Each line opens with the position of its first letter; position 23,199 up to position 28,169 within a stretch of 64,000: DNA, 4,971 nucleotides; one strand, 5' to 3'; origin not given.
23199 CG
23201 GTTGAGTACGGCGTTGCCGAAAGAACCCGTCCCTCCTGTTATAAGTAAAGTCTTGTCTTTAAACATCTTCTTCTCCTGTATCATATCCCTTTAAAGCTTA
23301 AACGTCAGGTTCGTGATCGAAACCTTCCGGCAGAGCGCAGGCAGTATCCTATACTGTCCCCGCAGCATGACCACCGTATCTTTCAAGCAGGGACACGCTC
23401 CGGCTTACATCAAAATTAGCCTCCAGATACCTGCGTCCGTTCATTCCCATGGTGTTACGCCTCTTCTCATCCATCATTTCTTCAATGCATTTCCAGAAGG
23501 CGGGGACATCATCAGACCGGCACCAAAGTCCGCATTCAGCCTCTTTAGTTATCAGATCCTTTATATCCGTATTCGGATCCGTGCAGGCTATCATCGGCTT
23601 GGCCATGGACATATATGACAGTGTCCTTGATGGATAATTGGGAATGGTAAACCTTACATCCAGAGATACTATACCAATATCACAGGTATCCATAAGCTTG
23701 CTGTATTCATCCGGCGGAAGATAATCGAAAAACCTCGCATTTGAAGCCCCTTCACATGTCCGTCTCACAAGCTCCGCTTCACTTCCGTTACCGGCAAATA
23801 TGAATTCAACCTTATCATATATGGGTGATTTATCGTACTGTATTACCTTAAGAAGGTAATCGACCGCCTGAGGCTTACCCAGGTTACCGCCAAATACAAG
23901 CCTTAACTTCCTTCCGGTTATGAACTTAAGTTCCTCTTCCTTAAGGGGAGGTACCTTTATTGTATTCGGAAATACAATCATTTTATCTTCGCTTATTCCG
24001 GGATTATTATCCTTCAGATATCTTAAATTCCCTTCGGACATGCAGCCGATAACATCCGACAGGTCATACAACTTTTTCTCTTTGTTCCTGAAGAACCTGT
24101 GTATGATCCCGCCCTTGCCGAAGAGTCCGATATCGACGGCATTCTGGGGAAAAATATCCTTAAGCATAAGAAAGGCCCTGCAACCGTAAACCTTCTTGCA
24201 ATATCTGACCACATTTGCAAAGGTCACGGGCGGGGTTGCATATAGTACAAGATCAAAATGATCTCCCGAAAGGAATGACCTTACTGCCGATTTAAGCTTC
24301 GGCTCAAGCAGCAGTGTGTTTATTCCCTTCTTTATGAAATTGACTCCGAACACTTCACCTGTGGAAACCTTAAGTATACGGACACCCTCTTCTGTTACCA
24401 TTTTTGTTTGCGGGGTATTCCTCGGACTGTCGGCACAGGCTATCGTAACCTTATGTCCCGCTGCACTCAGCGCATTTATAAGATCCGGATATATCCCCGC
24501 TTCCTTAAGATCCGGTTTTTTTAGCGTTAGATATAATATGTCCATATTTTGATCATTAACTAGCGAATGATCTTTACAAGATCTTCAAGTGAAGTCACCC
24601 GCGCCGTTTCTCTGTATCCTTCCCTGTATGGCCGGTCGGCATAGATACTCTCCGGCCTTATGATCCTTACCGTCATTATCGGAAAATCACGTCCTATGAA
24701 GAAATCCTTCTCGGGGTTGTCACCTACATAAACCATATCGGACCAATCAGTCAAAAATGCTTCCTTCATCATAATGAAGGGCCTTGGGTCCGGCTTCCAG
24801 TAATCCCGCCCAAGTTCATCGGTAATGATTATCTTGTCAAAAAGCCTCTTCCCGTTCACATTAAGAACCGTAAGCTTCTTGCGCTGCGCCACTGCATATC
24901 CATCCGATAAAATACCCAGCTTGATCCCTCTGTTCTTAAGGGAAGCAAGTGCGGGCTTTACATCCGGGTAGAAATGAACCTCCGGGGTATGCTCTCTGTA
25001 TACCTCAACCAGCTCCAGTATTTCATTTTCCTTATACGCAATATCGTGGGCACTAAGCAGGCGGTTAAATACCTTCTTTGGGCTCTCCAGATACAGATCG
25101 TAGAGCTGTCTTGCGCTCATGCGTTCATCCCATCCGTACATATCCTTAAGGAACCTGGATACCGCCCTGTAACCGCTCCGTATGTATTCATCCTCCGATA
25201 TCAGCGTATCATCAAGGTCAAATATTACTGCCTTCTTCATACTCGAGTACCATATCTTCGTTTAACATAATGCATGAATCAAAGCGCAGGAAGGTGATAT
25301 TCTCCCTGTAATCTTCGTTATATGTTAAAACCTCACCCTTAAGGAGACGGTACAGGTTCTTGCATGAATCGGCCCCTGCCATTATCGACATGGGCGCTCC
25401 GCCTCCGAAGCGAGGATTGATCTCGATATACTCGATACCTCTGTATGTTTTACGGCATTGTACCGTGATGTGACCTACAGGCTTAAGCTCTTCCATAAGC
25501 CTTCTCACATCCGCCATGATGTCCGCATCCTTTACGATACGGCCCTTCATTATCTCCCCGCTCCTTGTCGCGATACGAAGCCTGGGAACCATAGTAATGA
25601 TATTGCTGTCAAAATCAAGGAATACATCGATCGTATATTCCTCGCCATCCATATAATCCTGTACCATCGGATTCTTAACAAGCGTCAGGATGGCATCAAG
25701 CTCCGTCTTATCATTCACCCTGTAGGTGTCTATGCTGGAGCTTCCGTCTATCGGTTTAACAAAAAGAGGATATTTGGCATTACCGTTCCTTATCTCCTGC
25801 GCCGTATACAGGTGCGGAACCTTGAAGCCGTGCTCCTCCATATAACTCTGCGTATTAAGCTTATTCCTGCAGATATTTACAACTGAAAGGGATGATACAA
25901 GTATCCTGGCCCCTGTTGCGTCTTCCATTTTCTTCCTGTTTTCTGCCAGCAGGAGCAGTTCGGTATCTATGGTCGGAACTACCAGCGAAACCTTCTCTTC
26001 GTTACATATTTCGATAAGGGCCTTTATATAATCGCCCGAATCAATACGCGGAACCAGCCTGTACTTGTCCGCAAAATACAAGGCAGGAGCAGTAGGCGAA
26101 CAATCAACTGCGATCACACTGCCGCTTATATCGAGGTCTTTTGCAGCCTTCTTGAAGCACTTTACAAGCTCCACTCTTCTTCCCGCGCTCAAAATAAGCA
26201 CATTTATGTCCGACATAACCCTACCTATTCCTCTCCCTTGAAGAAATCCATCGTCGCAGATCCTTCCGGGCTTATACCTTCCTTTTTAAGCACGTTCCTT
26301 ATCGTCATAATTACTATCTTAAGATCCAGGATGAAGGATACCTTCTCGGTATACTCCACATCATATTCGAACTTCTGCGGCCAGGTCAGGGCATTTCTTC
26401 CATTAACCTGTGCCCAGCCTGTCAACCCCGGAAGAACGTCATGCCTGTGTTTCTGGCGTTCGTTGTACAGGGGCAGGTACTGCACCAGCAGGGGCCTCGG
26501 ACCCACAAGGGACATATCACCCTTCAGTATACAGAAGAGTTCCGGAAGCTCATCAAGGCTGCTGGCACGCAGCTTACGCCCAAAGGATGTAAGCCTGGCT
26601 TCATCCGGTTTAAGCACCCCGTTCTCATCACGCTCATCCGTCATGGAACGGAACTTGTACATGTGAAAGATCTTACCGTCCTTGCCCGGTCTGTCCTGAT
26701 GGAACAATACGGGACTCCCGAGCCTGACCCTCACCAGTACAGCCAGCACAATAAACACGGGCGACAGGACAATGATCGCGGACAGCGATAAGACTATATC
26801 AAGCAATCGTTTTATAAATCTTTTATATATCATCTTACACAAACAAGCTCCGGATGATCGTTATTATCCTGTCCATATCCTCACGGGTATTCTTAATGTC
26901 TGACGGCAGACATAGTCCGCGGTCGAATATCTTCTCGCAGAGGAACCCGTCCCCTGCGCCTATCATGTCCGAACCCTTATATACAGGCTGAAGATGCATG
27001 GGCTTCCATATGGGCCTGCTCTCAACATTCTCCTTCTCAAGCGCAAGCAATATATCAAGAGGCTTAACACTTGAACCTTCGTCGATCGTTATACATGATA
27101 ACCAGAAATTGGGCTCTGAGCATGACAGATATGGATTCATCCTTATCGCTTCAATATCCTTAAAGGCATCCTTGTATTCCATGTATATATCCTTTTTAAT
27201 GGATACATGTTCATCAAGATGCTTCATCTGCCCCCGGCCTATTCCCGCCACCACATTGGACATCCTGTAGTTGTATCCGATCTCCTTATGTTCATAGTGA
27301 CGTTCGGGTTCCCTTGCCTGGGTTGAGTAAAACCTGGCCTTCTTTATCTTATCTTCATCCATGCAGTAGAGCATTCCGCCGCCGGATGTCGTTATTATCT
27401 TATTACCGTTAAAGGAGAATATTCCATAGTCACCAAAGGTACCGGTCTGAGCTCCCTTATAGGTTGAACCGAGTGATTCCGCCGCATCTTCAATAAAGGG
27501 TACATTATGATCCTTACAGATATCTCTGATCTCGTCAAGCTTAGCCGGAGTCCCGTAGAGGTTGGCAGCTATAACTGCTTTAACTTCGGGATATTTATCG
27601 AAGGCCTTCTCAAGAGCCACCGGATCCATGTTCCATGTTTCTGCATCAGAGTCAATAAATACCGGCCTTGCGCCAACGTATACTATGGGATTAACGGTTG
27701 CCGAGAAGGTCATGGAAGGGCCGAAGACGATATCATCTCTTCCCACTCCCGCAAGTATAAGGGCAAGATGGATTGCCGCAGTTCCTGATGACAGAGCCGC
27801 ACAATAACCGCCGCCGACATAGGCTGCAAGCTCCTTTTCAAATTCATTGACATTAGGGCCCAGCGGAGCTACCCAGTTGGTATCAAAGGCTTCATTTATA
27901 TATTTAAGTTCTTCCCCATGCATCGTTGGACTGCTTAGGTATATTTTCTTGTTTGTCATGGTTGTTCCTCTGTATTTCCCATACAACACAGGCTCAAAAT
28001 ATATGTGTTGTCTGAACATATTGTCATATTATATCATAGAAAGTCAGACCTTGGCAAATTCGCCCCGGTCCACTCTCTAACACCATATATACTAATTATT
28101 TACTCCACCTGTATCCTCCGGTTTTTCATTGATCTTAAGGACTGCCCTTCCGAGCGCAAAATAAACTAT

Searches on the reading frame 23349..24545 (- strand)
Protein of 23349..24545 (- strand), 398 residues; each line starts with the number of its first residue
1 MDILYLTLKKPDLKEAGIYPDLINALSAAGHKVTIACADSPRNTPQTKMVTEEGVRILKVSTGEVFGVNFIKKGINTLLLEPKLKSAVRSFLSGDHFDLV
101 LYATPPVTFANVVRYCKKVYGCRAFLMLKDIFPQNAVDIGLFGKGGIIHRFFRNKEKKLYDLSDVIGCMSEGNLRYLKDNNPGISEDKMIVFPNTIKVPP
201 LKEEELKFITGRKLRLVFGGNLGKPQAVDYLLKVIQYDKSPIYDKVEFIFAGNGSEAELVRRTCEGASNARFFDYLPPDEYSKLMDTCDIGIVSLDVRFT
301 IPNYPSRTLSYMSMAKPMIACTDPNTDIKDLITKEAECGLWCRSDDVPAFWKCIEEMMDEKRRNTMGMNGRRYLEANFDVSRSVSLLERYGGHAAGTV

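Call 76: search_protein_families(library=pfam, proteins=[window:23349-24545:-], max_evalue=0.00001)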
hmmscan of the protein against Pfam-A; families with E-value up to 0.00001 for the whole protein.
window:23349-24545:- (398 aa): 3 families
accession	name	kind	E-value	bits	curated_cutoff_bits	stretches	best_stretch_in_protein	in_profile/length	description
PF13692.12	Glyco_trans_1_4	-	1e-10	42.4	27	1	215-359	3-141/142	Glycosyl transferases group 1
PF13439.12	Glyco_transf_4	-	1.2e-08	35.6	28.5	1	21-196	10-166/170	Glycosyltransferase Family 4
PF00534.26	Glycos_transf_1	-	1.1e-06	28.7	26.4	1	212-372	14-171/172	Glycosyl transferases group 1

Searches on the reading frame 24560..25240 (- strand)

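Call 76: search_protein_families(library=pfam, proteins=[window:24560-25240:-], max_evalue=0.00001)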
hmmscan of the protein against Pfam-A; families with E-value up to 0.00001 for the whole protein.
window:24560-25240:- (226 aa): 3 families
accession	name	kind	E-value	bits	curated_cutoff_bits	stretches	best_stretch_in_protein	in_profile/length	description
PF13419.12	HAD_2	-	6.8e-21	75.6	23.8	1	5-184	1-169/178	Haloacid dehalogenase-like hydrolase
PF00702.32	Hydrolase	-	2.3e-17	64.5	26.4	1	3-179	2-183/191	haloacid dehalogenase-like hydrolase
PF12710.13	HAD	-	7.3e-07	30.2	27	1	5-140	1-130/189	haloacid dehalogenase-like hydrolase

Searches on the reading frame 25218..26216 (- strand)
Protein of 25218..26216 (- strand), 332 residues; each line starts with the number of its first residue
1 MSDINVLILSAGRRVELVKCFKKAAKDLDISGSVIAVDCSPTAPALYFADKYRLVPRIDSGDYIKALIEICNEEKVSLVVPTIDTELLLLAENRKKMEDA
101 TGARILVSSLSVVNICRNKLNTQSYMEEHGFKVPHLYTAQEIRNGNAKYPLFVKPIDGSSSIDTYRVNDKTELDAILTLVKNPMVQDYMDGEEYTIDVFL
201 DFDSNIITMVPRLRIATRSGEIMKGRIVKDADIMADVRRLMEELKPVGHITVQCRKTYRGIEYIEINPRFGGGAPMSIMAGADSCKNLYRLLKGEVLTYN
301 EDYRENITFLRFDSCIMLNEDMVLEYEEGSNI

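Call 76: search_protein_families(library=pfam, proteins=[window:25218-26216:-], max_evalue=0.00001)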
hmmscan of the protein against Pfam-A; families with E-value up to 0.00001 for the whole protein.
window:25218-26216:- (332 aa): 4 families
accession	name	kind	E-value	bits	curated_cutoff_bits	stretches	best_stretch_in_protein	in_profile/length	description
PF21360.3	PylC-like_N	-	1.1e-31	109.2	27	1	6-99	1-90/96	PylC-like, N-terminal domain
PF15632.11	ATPgrasp_Ter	-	1e-17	64.6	29.1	1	183-300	5-116/131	ATP-grasp in the biosynthetic pathway with Ter operon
PF02655.19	ATP-grasp_3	-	7.5e-16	59.1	23.2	1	116-272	1-159/160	ATP-grasp domain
PF13535.11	ATP-grasp_4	-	4.4e-07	30.1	27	0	148-272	2-155/160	ATP-grasp domain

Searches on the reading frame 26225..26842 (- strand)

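Call 76: search_protein_families(library=pfam, proteins=[window:26225-26842:-], max_evalue=0.00001)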
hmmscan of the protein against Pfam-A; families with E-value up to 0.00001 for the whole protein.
window:26225-26842:- (205 aa): 1 family
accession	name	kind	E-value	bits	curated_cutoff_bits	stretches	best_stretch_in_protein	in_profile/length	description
PF02397.22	Bac_transf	-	7e-63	211.8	27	1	11-186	1-179/179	Bacterial sugar transferase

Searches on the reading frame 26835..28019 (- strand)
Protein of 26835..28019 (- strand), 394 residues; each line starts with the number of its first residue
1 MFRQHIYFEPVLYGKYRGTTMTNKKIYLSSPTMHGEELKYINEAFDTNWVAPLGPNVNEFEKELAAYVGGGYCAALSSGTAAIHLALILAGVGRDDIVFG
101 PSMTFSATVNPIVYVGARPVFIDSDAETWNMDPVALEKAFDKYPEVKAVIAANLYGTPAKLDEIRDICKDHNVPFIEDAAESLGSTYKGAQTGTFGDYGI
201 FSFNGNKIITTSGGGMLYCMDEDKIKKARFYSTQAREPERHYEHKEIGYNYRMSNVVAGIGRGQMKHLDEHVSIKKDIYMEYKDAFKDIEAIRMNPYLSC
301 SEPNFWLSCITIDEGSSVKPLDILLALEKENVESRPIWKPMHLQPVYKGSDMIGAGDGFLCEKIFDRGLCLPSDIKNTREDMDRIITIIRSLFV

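Call 76: search_protein_families(library=pfam, proteins=[window:26835-28019:-], max_evalue=0.00001)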
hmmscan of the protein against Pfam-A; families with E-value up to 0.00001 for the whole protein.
window:26835-28019:- (394 aa): 2 families
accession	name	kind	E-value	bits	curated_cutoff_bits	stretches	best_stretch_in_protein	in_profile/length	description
PF01041.23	DegT_DnrJ_EryC1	-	3.6e-96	323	19.8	1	33-389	3-359/360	DegT/DnrJ/EryC1/StrS aminotransferase family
PF00155.27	Aminotran_1_2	-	1.1e-08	35.1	19.7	1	58-179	45-186/361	Aminotransferase class I and II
